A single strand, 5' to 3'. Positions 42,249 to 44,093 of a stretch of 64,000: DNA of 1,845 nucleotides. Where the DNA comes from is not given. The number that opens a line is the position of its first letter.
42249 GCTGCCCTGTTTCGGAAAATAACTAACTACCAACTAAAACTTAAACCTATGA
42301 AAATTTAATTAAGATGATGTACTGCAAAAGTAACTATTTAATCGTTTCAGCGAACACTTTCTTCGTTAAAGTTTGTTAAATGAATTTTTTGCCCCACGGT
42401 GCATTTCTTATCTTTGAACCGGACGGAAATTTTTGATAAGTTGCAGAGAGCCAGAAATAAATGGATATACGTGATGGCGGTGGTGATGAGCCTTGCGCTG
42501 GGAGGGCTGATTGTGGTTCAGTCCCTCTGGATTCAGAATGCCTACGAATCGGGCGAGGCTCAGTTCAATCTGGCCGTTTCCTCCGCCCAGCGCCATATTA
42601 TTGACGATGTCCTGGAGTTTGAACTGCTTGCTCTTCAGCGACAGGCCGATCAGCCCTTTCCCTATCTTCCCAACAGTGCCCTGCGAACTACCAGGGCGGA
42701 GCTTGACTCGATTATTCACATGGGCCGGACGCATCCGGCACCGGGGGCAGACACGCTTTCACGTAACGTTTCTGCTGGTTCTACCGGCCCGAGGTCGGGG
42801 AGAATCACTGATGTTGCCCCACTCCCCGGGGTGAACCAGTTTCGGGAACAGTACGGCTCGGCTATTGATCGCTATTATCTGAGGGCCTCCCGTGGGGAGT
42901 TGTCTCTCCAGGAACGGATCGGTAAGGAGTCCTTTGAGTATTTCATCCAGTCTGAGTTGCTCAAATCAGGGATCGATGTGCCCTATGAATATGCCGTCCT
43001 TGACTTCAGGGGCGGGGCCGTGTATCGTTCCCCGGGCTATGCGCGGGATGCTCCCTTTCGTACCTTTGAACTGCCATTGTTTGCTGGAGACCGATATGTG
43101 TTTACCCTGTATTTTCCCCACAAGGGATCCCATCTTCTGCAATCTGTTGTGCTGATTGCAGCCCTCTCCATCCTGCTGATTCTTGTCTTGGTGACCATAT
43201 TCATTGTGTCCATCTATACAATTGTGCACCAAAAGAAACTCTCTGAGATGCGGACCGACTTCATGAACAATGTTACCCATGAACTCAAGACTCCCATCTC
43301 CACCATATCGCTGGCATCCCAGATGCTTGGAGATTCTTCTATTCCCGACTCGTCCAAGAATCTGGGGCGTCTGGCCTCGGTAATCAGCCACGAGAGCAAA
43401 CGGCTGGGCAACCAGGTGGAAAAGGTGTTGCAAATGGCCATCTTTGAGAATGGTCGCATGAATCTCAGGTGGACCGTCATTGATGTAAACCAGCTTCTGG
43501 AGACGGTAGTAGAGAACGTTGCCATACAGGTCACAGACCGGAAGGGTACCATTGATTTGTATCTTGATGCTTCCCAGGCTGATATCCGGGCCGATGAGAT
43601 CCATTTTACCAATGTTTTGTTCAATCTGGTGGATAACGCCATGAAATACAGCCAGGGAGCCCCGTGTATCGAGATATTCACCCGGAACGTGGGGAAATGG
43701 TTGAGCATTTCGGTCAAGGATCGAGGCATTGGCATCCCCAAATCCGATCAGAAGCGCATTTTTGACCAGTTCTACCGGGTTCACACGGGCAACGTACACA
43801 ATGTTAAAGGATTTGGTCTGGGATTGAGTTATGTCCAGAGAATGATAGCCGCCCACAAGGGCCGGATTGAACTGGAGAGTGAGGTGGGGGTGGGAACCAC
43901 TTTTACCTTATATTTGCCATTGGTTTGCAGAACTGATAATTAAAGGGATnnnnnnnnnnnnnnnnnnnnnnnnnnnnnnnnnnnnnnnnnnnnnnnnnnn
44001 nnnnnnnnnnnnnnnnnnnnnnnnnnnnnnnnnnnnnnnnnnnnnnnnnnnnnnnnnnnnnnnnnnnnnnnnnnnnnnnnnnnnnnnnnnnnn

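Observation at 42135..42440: Orphan promoter plus orphan intrinsic terminator upstream of the bactofilin-atp operon: a candidate ~95-nt sRNA or leader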

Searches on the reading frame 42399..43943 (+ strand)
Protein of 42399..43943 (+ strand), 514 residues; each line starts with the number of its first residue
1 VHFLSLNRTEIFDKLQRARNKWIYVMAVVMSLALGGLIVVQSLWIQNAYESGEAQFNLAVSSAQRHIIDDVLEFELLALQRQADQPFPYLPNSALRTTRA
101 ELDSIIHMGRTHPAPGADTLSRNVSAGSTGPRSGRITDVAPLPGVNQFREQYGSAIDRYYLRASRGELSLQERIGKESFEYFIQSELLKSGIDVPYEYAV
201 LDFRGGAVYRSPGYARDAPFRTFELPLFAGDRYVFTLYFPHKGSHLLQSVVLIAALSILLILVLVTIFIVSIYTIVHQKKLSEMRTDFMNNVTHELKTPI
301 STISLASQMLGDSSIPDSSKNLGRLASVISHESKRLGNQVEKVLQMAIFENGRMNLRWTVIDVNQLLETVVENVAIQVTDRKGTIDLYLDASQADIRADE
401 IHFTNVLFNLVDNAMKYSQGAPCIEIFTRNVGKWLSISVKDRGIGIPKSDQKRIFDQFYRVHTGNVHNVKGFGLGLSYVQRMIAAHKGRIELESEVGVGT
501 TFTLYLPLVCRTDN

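Call 6: search_protein_families(library=pfam, proteins=[window:42399-43943:+])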
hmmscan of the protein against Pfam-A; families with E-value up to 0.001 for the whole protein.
window:42399-43943:+ (514 aa): 3 families
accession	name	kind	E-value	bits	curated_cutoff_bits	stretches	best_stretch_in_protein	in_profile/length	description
PF02518.31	HATPase_c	-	1.3e-27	96.8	26.4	1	399-508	2-109/111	Histidine kinase-, DNA gyrase B-, and HSP90-like ATPase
PF00512.31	HisKA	-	5.5e-13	49.2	26.9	1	284-351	1-65/66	His Kinase A (phospho-acceptor) domain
PF08391.16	Ly49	-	0.00042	21.2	31.5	1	253-352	8-103/119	Ly49-like protein, N-terminal region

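Call 29: find_homologous_proteins(query=window:42474-43943:+, max_evalue=1e-30)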
Query window:42474-43943:+ (489 aa): 7911 proteins with E <= 1e-30 among 8000 candidates; the best 120 are listed.
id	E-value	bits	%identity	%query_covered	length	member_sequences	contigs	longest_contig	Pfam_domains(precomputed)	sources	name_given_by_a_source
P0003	0.0e+0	1084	100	100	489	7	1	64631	PF02518.32,PF00512.32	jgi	-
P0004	5.6e-130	452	45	99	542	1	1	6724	PF02518.32,PF00512.32,PF14501.13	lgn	-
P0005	1.3e-126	441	43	99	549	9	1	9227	PF02518.32,PF00512.32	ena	-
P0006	3.4e-123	430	44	99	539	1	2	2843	PF02518.32,PF00512.32,PF14501.13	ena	-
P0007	5.0e-123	430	44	99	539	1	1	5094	PF02518.32,PF00512.32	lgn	-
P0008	7.5e-120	419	43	98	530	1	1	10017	PF02518.32,PF00512.32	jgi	jgi:signal transduction histidine kinase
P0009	2.2e-119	418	42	98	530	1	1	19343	PF02518.32,PF00512.32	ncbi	-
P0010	2.7e-118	414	42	98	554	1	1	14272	PF02518.32,PF00512.32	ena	-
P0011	5.7e-118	413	43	98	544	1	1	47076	PF02518.32,PF00512.32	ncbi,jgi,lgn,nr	ncbi:MAG: HAMP domain-containing histidine kinase [Bacteroidales bacterium]|jgi:signal transduction 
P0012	6.3e-118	413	42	98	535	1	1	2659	PF02518.32,PF00512.32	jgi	jgi:two-component system phosphate regulon sensor histidine kinase PhoR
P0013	6.7e-118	413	42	98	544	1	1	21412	PF02518.32,PF00512.32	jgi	jgi:signal transduction histidine kinase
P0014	7.4e-118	412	43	98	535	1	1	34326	PF02518.32,PF00512.32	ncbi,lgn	-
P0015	9.0e-118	412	44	98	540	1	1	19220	PF02518.32,PF00512.32,PF14501.13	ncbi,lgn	-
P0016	9.1e-118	412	41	98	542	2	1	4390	PF02518.32,PF00512.32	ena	-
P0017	2.7e-117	411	41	99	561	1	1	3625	PF02518.32,PF00512.32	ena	-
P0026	1.1e-115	405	45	99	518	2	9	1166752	PF02518.32,PF00512.32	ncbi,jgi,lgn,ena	-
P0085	3.2e-106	374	39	100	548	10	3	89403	PF02518.32,PF00512.32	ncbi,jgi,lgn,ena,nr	ncbi:MAG TPA: HAMP domain-containing sensor histidine kinase [Williamwhitmania sp.]|nr:HAMP domain-c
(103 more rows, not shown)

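Call 30: list_cluster_members(proteins=[P0003, P0001, P0002])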
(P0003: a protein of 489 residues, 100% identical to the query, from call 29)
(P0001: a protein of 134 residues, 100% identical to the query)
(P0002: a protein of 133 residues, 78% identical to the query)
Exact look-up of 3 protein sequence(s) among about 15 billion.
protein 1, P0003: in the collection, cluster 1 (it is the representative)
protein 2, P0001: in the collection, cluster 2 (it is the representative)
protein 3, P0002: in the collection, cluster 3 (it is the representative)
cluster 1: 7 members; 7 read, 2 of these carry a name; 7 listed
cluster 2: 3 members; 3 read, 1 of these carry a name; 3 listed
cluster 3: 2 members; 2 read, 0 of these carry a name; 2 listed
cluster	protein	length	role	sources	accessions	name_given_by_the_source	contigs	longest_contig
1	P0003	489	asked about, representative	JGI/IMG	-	-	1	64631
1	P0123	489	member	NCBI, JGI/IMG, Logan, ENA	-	two-component system phosphate regulon sensor histidine kinase PhoR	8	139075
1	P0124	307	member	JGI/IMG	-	two-component system phosphate regulon sensor histidine kinase PhoR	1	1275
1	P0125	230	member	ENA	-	-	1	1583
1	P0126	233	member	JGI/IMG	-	-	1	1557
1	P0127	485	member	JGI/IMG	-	-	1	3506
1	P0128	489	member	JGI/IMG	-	-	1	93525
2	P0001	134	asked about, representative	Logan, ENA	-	-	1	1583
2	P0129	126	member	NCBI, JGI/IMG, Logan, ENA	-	cytoskeletal protein CcmA (bactofilin family)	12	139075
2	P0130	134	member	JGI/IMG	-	-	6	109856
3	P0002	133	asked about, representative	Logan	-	-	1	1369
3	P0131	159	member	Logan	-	-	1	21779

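Call 31: find_encoding_contigs(protein=P0131, flank=6000)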
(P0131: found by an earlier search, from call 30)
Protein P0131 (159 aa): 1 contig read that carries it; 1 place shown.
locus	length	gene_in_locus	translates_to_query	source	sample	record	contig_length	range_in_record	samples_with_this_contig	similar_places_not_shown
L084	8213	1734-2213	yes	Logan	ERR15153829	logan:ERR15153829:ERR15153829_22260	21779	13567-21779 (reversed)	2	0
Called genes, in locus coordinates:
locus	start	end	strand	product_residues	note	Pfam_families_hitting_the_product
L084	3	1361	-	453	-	?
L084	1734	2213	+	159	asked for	PF04519:Bactofilin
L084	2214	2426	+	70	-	PF09527:ATPase_gene1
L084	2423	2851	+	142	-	-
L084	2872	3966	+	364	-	PF28541:DUF8433, PF00119:ATP-synt_A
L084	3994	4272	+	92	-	PF00137:ATP-synt_C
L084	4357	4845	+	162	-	PF00430:ATP-synt_B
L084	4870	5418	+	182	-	PF00213:OSCP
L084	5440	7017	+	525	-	PF02874:ATP-synt_ab_N, PF00006:ATP-synt_ab, PF00306:ATP-synt_ab_C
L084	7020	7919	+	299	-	PF00231:ATP-synt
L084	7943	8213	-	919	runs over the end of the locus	PF00133:tRNA-synt_1, PF09334:tRNA-synt_1g, PF13603:tRNA-synt_1_2, PF08264:Anticodon_1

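Call 32: find_encoding_contigs(protein=P0129, flank=3000, max_places=10)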
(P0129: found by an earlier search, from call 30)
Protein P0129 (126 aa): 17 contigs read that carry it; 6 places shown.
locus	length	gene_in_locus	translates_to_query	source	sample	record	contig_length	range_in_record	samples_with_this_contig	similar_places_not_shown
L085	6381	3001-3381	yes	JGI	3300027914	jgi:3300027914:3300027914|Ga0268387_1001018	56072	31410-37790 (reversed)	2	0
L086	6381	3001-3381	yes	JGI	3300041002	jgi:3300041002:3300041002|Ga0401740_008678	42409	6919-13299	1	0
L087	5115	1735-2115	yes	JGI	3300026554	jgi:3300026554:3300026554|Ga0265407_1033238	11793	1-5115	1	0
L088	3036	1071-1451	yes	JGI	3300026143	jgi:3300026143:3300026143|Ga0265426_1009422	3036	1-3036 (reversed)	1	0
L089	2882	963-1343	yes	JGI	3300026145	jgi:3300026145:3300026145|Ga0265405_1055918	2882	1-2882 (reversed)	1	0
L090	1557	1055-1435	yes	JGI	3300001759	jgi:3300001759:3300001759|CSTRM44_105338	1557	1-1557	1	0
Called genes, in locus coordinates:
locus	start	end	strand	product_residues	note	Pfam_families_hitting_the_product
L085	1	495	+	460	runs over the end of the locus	PF00091:Tubulin, PF12327:FtsZ_C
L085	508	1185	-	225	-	PF00072:Response_reg, PF00486:Trans_reg_C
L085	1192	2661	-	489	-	PF00512:HisKA, PF02518:HATPase_c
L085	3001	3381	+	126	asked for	PF04519:Bactofilin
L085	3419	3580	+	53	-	PF09527:ATPase_gene1 (weak)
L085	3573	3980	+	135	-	-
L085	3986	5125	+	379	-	PF28541:DUF8433, PF00119:ATP-synt_A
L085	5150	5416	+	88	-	PF00137:ATP-synt_C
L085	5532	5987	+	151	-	PF00430:ATP-synt_B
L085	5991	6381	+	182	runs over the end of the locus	PF00213:OSCP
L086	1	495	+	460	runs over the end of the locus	PF00091:Tubulin, PF12327:FtsZ_C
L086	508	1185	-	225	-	PF00072:Response_reg, PF00486:Trans_reg_C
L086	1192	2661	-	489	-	PF00512:HisKA, PF02518:HATPase_c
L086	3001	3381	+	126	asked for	PF04519:Bactofilin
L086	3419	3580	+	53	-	PF09527:ATPase_gene1 (weak)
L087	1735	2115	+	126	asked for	PF04519:Bactofilin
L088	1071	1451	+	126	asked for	PF04519:Bactofilin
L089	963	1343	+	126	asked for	PF04519:Bactofilin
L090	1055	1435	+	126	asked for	PF04519:Bactofilin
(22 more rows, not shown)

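Call 46: find_encoding_contigs(protein=P0130, flank=2500, max_places=6)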
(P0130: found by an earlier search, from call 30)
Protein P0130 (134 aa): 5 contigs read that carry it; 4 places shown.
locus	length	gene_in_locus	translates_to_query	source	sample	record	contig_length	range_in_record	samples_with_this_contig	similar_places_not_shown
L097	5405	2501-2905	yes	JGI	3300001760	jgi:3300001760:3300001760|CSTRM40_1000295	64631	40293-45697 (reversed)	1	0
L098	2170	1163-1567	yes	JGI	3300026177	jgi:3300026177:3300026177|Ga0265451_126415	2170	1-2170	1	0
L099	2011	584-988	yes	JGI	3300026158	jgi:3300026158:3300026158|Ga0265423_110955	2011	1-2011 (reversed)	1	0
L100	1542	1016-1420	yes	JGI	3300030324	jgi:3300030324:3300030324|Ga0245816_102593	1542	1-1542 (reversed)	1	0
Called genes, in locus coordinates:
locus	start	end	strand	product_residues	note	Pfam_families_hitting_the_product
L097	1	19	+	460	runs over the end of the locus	PF00091:Tubulin, PF12327:FtsZ_C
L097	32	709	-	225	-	PF00072:Response_reg, PF00486:Trans_reg_C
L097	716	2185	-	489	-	PF00512:HisKA, PF02518:HATPase_c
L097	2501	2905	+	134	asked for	PF04519:Bactofilin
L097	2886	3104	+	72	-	PF09527:ATPase_gene1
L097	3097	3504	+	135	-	-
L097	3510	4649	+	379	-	PF28541:DUF8433, PF00119:ATP-synt_A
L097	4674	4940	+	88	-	PF00137:ATP-synt_C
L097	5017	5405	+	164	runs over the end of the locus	PF00430:ATP-synt_B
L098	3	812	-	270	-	?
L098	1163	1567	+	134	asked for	PF04519:Bactofilin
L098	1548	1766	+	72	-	PF09527:ATPase_gene1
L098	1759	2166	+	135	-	-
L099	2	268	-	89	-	?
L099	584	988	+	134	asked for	PF04519:Bactofilin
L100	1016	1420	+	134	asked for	PF04519:Bactofilin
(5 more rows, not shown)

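Call 47: find_encoding_contigs(protein=P0127, flank=2500, max_places=3)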
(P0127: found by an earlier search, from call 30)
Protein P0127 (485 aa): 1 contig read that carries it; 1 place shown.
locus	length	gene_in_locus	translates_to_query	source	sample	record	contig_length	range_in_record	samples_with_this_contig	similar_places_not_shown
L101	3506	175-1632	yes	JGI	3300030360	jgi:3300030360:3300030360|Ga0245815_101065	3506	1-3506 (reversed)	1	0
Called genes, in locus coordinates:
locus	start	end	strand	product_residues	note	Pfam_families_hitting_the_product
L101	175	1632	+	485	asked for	PF00512:HisKA, PF02518:HATPase_c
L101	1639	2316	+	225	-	PF00072:Response_reg, PF00486:Trans_reg_C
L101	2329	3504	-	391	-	?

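Call 55: search_protein_families(library=ncbifam, proteins=[window:42474-43943:+], max_evalue=0.00001)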
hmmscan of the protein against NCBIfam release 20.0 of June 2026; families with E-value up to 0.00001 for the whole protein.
window:42474-43943:+ (489 aa): 80 families (the best 25 are shown)
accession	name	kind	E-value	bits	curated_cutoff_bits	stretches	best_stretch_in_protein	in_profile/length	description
NF046044.1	PnpS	equivalog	4.3e-59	200.5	400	1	243-482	153-390/390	two-component system histidine kinase PnpS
TIGR02966.1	phoR_proteo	equivalog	2.4e-50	171.4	334.2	1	244-480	98-332/333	phosphate regulon sensor histidine kinase PhoR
NF033092.0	HK_WalK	equivalog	1.7e-49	168.9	725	1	243-483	355-594/594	cell wall metabolism sensor histidine kinase WalK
NF047874.1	MASE3_PAS_HK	subfamily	1.3e-42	146.5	560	1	252-483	390-625/655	MASE3 domain-containing sensor histidine kinase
NF008312.0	PRK11100.1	equivalog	6.1e-38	130.9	356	1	261-482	257-473/477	two-component system sensor histidine kinase CreC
NF045595.1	HK_scytonemin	equivalog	1.3e-37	129.6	865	1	253-484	408-636/637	scytonemin biosynthesis sensor histidine kinase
NF041735.1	hist_kin_RppB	equivalog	2.2e-37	128.9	400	1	225-482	181-438/438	two-component system sensor histidine kinase RppB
NF040691.1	MtrAB_MtrB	equivalog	4.3e-37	128.3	450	1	250-484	261-493/507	MtrAB system histidine kinase MtrB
NF006800.0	PRK09303.1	equivalog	8.4e-37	127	342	1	260-484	151-378/383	histidine kinase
NF008468.0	PRK11360.1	equivalog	9.8e-35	120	646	1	262-484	398-609/616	two-component system sensor histidine kinase AtoS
NF045911.1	TCSHisKinNblS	equivalog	3e-34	118.3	1000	1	245-482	373-619/621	two-component system sensor histidine kinase NblS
NF008302.0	PRK11091.1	equivalog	7.4e-33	113.7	838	1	255-485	278-507/779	aerobic respiration two-component sensor histidine kinase ArcB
NF041947.1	LuxQ_Vibrio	equivalog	1.1e-32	112.9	1200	1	255-486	467-699/843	quorum-sensing autoinducer 2 sensor kinase/phosphatase LuxQ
NF041210.1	his_kin_PieS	equivalog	4.1e-32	111.8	850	1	258-484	248-471/474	two component system sensor histidine kinase PieS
NF008235.0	PRK11006.1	equivalog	2.2e-31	109.2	390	1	249-482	193-422/431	phosphate regulon sensor histidine kinase PhoR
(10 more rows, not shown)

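Call 62: find_encoding_contigs(protein=P0026, flank=3500, max_places=4)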
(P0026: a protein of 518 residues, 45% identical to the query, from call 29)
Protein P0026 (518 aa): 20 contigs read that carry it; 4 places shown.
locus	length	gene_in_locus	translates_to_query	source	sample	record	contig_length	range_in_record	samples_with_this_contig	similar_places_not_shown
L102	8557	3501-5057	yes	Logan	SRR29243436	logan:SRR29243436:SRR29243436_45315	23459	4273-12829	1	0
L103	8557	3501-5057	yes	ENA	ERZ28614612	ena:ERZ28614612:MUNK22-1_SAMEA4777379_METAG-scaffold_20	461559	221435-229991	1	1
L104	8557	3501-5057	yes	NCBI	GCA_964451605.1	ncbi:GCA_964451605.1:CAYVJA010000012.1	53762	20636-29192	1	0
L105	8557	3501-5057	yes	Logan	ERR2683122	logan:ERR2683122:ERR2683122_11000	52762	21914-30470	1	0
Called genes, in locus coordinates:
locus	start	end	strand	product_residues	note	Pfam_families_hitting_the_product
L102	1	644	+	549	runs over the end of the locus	PF03968:LptD_N (faint), PF13100:OstA_2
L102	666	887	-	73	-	PF11387:DUF2795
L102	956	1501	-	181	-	PF01923:Cob_adeno_trans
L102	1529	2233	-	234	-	PF02463:SMC_N (faint), PF00005:ABC_tran, PF13304:AAA_21 (faint)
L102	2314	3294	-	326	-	PF04055:Radical_SAM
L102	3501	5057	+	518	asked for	PF00512:HisKA, PF02518:HATPase_c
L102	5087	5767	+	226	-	PF00072:Response_reg, PF00486:Trans_reg_C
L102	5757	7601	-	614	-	PF08497:Radical_SAM_N, PF04055:Radical_SAM (weak), PF11842:DUF3362 (weak)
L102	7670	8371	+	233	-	PF00027:cNMP_binding, PF13545:HTH_Crp_2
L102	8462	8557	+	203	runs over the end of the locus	PF03938:OmpH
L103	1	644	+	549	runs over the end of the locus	PF03968:LptD_N (faint), PF13100:OstA_2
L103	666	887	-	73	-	PF11387:DUF2795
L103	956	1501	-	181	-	PF01923:Cob_adeno_trans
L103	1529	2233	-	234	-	PF02463:SMC_N (faint), PF00005:ABC_tran, PF13304:AAA_21 (faint)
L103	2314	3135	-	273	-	PF04055:Radical_SAM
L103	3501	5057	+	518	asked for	PF00512:HisKA, PF02518:HATPase_c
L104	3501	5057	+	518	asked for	PF00512:HisKA, PF02518:HATPase_c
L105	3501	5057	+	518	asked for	PF00512:HisKA, PF02518:HATPase_c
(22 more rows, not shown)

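Call 66: find_encoding_contigs(protein=P0004, flank=2500, max_places=3)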
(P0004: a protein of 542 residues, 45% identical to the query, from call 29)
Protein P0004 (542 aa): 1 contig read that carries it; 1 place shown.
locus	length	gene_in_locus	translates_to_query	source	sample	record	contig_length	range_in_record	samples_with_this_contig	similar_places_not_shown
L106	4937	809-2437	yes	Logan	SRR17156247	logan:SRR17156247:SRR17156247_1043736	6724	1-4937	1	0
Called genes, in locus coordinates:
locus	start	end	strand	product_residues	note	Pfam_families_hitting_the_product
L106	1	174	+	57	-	?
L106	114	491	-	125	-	PF04519:Bactofilin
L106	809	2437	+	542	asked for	PF00512:HisKA, PF02518:HATPase_c, PF14501:HATPase_c_5 (weak)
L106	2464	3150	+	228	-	PF00072:Response_reg, PF00486:Trans_reg_C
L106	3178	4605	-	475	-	PF00091:Tubulin, PF12327:FtsZ_C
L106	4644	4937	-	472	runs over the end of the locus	PF02491:SHS2_FTSA, PF11104:PilM_2 (weak), PF06723:MreB_Mbl, PF06277:EutA (weak), PF14450:FtsA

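Call 69: find_encoding_contigs(protein=P0085, flank=2500, max_places=4)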
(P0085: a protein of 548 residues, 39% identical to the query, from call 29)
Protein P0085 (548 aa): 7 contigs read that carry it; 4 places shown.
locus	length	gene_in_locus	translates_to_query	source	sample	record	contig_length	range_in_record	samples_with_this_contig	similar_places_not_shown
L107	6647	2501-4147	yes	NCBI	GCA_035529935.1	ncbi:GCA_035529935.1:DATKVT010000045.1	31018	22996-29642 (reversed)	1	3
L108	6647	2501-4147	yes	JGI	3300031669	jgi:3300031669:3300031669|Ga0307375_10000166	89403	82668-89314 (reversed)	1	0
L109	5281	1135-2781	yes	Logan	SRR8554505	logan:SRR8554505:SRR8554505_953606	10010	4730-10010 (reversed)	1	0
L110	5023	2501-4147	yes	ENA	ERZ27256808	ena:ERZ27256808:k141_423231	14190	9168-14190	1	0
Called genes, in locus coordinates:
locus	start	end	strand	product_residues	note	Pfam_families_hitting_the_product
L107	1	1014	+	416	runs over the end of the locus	PF00109:ketoacyl-synt, PF02801:Ketoacyl-synt_C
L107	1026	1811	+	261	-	PF14622:Ribonucleas_3_3, PF22935:RM44_endonuclase, PF00636:Ribonuclease_3, PF00035:dsrm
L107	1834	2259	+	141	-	-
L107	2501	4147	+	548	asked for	PF00512:HisKA, PF02518:HATPase_c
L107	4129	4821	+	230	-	PF00072:Response_reg, PF00486:Trans_reg_C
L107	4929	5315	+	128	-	PF09345:SiaC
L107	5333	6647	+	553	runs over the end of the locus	PF00722:Glyco_hydro_16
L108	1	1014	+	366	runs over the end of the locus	?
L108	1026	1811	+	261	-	PF14622:Ribonucleas_3_3, PF22935:RM44_endonuclase, PF00636:Ribonuclease_3, PF00035:dsrm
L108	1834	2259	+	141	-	-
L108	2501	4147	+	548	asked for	PF00512:HisKA, PF02518:HATPase_c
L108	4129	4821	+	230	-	PF00072:Response_reg, PF00486:Trans_reg_C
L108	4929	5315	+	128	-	PF09345:SiaC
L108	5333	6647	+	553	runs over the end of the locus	PF00722:Glyco_hydro_16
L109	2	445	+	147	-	?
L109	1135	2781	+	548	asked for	PF00512:HisKA, PF02518:HATPase_c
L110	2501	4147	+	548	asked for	PF00512:HisKA, PF02518:HATPase_c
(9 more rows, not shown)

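Call 80: search_protein_families(library=ncbifam, proteins=[L102:5087-5767:+, L106:2464-3150:+, L107:4129-4821:+], max_evalue=1e-40)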
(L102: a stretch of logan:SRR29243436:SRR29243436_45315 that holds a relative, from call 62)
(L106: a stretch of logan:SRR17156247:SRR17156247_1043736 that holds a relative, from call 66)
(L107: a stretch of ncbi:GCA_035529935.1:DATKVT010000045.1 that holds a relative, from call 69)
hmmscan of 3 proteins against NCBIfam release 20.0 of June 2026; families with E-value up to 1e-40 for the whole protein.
L102:5087-5767:+ (226 aa): 9 families
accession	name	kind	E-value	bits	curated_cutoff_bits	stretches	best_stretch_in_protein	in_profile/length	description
NF051850.1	RespRegRprY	equivalog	1.8e-109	364.6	370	1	2-225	5-227/234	response regulator transcription factor RprY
NF053854.1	RespRegPhoBBctds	equivalog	3.9e-55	186.7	270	1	4-223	1-223/225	two-component system response regulator PhoB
TIGR02154.1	PhoB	equivalog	4.3e-46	157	296.2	1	2-224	3-225/226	phosphate regulon transcriptional regulator PhoB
NF045944.1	ResRegRpaBCyano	equivalog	1.1e-45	155.7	330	1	5-223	1-226/229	response regulator transcription factor RpaB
NF007005.1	PRK09468.1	equivalog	1.7e-44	152.1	331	1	2-219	4-226/237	osmolarity response regulator transcription factor OmpR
NF041734.1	resp_reg_RppA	equivalog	2.7e-43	148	250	1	3-224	2-227/229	two-component system response regulator RppA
NF040689.1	MtrAB_MtrA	equivalog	7.1e-43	146.5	300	1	4-223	1-217/219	MtrAB system response regulator MtrA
NF007982.1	PRK10710.1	equivalog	3.1e-41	141.5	380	1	2-222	8-225/235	envelope stress response regulator BaeR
NF040534.1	resp_reg_YycF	equivalog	7.6e-41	139.9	340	1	3-214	2-215/231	response regulator YycF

L106:2464-3150:+ (228 aa): 7 families
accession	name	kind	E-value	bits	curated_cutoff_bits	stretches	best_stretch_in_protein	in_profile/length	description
NF051850.1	RespRegRprY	equivalog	1.2e-108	361.9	370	1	2-227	5-229/234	response regulator transcription factor RprY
NF053854.1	RespRegPhoBBctds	equivalog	6.1e-50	169.7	270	1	4-223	1-223/225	two-component system response regulator PhoB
NF045944.1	ResRegRpaBCyano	equivalog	1.5e-45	155.4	330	1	5-222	1-225/229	response regulator transcription factor RpaB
TIGR02154.1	PhoB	equivalog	2.5e-45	154.5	296.2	1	3-224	4-225/226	phosphate regulon transcriptional regulator PhoB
NF007005.1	PRK09468.1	equivalog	1.9e-44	151.8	331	1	3-221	5-228/237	osmolarity response regulator transcription factor OmpR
NF040689.1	MtrAB_MtrA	equivalog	1.1e-43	149.1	300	1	4-223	1-217/219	MtrAB system response regulator MtrA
NF040534.1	resp_reg_YycF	equivalog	1.7e-42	145.2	340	1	3-213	2-214/231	response regulator YycF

L107:4129-4821:+ (230 aa): 10 families
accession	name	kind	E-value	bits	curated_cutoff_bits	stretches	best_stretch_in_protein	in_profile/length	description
NF051850.1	RespRegRprY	equivalog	4e-103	343.9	370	1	4-229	3-227/234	response regulator transcription factor RprY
NF053854.1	RespRegPhoBBctds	equivalog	3.2e-55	186.9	270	1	8-227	1-223/225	two-component system response regulator PhoB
TIGR02154.1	PhoB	equivalog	3.9e-47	160.5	296.2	1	6-228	3-225/226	phosphate regulon transcriptional regulator PhoB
NF045944.1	ResRegRpaBCyano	equivalog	2.5e-46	157.9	330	1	9-227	1-226/229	response regulator transcription factor RpaB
NF040689.1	MtrAB_MtrA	equivalog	1.3e-45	155.5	300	1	8-227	1-217/219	MtrAB system response regulator MtrA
TIGR01387.1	cztR_silR_copR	subfamily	7.4e-43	146.7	279.2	1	8-227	1-217/218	heavy metal response regulator transcription factor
NF041733.1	resp_reg_CseB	equivalog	1.7e-42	145.4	350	1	7-228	2-226/228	two-component system response regulator CseB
NF007005.1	PRK09468.1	equivalog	2.4e-42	145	331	1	5-216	3-217/237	osmolarity response regulator transcription factor OmpR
NF041734.1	resp_reg_RppA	equivalog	2.9e-42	144.6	250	1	7-228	2-227/229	two-component system response regulator RppA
NF012023.0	PRK15479.1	equivalog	3e-42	144.7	337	1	7-228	2-217/224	transcriptional regulator TctD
